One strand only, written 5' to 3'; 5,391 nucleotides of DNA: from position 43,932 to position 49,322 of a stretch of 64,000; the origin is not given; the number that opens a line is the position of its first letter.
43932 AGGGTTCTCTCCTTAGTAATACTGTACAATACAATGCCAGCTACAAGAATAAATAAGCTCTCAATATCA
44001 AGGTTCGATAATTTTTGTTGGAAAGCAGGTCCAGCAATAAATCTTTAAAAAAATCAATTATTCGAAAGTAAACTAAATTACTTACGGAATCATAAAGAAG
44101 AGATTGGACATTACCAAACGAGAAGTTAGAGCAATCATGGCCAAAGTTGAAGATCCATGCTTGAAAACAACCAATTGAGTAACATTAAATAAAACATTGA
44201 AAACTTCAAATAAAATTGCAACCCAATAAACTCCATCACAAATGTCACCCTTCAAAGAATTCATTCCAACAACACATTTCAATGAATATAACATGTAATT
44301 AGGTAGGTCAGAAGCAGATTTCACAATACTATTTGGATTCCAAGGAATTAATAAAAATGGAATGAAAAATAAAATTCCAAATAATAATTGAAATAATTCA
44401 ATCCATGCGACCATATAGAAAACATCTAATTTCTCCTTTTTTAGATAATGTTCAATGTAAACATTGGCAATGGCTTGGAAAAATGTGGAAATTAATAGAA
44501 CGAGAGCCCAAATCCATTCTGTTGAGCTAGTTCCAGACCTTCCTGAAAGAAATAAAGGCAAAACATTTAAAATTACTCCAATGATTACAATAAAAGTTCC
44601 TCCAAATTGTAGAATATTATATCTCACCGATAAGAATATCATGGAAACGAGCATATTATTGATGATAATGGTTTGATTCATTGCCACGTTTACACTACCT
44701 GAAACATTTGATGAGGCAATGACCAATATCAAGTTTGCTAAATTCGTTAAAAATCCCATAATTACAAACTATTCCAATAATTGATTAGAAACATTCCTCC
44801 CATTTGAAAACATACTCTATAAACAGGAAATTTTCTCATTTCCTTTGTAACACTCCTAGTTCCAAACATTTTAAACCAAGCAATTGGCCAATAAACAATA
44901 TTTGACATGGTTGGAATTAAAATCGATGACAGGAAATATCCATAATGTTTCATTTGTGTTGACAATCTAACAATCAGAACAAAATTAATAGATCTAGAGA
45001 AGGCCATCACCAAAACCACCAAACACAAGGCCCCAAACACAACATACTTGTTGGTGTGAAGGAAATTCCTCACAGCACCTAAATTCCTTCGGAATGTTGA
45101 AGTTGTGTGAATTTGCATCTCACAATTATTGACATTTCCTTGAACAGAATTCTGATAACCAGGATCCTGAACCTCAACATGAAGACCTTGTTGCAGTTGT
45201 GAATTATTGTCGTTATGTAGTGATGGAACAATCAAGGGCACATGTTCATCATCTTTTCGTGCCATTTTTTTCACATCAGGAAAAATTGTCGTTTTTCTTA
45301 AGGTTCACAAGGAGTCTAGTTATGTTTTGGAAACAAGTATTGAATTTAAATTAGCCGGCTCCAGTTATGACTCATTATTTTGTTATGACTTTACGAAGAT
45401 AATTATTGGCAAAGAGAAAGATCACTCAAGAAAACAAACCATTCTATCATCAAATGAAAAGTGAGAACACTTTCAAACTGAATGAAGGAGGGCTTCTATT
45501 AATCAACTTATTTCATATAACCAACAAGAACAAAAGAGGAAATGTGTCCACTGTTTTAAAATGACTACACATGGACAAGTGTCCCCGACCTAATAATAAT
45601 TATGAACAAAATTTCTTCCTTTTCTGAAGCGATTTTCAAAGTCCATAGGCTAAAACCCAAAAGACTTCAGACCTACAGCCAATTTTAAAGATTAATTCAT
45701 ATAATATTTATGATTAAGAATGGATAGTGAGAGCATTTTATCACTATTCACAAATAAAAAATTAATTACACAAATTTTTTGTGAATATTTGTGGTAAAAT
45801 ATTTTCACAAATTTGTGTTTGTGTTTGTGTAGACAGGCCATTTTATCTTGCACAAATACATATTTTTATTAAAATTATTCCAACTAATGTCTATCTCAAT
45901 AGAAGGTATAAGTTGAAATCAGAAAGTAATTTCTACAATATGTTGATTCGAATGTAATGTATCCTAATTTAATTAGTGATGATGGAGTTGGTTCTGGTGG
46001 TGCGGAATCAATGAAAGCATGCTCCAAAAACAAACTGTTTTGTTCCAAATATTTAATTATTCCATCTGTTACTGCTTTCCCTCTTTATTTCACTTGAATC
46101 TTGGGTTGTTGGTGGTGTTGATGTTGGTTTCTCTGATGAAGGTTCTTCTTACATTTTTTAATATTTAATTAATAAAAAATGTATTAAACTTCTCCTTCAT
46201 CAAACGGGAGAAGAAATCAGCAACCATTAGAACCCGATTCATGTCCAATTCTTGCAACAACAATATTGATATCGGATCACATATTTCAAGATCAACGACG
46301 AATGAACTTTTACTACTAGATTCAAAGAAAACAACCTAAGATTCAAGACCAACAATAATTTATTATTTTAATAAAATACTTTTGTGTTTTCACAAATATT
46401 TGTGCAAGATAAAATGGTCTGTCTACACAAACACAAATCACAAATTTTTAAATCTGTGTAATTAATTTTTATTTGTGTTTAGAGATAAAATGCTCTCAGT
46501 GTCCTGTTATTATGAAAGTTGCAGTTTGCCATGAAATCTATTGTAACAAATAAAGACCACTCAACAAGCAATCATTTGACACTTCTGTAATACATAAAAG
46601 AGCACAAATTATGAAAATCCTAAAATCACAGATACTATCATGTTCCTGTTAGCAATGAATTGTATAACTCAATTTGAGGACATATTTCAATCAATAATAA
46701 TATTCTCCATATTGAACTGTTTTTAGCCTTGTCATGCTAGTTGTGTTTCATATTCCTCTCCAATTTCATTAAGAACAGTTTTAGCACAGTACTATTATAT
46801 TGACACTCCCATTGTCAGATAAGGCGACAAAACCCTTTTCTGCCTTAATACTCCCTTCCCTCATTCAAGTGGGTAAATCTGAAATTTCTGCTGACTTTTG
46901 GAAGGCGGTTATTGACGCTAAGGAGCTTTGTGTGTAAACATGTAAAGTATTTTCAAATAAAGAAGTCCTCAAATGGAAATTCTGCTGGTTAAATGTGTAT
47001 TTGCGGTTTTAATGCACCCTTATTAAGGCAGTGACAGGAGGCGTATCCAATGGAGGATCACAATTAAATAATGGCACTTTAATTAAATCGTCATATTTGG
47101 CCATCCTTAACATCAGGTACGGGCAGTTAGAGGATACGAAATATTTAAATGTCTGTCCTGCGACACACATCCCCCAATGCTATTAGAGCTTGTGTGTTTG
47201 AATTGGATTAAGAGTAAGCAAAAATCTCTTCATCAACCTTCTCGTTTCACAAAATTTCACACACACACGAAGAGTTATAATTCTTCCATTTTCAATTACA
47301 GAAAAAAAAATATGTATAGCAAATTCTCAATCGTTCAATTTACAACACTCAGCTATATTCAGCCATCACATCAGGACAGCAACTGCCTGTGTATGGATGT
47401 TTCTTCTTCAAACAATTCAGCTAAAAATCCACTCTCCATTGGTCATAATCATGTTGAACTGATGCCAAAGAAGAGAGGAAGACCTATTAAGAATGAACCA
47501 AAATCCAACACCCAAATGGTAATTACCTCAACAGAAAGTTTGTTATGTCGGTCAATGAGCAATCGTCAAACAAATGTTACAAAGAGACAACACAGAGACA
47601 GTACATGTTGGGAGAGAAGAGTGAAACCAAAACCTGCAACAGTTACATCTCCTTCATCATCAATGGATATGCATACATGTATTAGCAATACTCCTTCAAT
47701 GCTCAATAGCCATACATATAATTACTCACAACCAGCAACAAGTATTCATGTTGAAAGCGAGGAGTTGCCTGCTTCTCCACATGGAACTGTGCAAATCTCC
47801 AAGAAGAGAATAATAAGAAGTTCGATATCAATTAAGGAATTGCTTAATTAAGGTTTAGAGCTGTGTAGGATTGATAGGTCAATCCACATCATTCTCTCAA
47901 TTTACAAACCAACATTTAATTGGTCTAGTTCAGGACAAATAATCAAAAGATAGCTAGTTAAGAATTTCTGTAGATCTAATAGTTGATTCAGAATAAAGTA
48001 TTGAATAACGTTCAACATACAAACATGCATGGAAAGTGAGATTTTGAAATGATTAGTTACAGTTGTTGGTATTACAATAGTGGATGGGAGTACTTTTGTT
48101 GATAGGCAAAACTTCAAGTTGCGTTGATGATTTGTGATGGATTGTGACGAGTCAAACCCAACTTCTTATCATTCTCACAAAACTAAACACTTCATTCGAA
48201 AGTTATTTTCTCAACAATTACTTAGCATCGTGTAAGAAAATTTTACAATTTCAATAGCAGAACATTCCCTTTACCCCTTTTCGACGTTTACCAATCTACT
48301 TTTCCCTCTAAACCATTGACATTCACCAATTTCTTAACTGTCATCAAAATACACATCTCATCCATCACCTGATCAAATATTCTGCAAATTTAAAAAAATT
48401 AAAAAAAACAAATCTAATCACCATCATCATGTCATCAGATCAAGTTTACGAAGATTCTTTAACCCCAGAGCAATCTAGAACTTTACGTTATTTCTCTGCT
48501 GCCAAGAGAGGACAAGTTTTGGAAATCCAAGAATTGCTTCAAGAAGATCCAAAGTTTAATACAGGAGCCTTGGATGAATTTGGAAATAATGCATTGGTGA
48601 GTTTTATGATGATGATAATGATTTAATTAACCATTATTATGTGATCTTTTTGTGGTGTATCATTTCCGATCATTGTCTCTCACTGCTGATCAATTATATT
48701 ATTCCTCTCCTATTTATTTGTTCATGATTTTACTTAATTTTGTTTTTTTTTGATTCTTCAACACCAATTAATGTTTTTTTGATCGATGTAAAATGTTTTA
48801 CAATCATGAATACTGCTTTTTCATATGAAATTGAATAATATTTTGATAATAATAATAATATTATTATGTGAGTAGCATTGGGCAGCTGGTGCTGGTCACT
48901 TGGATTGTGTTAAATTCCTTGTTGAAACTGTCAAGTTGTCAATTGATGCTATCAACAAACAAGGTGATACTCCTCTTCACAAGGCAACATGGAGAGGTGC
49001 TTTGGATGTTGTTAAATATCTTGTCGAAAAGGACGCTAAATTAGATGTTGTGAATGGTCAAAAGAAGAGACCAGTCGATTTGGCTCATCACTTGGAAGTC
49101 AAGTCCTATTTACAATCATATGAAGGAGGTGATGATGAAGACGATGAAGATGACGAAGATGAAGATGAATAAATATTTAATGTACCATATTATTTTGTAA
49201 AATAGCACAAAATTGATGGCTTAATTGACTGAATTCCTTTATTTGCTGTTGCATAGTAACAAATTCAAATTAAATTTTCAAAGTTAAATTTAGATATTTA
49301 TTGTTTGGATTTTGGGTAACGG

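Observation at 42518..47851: Clustered family of small AT-hook proteins with conserved N-terminal (M.x.KFSIV[DEQ]F) and extreme C-terminal ([KR]IIR[ST]SIS[IL][KQ]E[IL]LN*) motifs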

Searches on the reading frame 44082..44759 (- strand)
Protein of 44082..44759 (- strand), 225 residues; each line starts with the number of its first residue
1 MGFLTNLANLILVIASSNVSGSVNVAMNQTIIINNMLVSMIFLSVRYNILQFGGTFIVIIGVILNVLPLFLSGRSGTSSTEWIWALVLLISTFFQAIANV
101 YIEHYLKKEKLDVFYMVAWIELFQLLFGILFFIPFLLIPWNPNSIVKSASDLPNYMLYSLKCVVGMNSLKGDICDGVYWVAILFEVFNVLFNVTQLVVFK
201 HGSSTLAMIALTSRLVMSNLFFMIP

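Call 37: search_protein_families(library=pfam, max_evalue=0.01, proteins=[window:44082-44759:-])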
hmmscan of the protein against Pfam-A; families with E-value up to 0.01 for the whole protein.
window:44082-44759:- (225 aa): 2 families
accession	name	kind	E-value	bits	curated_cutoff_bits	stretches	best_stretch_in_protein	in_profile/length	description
PF08627.16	CRT-like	-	1.4e-33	116.8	26.9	1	1-224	74-306/335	CRT-like, chloroquine-resistance transporter-like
PF06027.18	SLC35F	-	3.2e-06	27.3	21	1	8-130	86-207/299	Solute carrier family 35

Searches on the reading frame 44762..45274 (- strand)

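Call 37: search_protein_families(library=pfam, max_evalue=0.01, proteins=[window:44762-45274:-])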
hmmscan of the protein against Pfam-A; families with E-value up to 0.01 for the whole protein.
window:44762-45274:- (170 aa): 1 family
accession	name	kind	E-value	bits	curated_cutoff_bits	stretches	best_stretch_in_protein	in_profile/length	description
PF08627.16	CRT-like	-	0.00022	20.8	26.9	1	84-154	2-71/335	CRT-like, chloroquine-resistance transporter-like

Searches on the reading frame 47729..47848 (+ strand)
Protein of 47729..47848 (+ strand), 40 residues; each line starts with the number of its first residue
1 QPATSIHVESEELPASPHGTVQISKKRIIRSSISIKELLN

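Call 80: find_homologous_proteins(query=A7, max_evalue=10)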
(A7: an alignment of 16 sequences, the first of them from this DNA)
Query A7 (16 sequences): 29 candidates shared short words with the query, none scored E <= 10.

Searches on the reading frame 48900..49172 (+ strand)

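Call 37: search_protein_families(library=pfam, max_evalue=0.01, proteins=[window:48900-49172:+])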
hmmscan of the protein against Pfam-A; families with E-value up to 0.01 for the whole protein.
window:48900-49172:+ (90 aa): 5 families
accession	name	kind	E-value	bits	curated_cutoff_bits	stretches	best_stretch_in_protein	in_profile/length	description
PF13637.12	Ank_4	-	2e-13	50.6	22.7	1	1-42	10-50/50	Ankyrin repeats (many copies)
PF12796.13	Ank_2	-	3.4e-09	37.6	27.3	1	2-50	43-88/90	Ankyrin repeats (3 copies)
PF00023.36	Ank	-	1.1e-07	32.2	21.1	1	21-52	1-32/33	Ankyrin repeat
PF13857.12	Ank_5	-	2.4e-05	25.1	27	1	14-62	8-56/56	Ankyrin repeats (many copies)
PF13606.12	Ank_3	-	0.0059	17.4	22.3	0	22-49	2-29/30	Ankyrin repeat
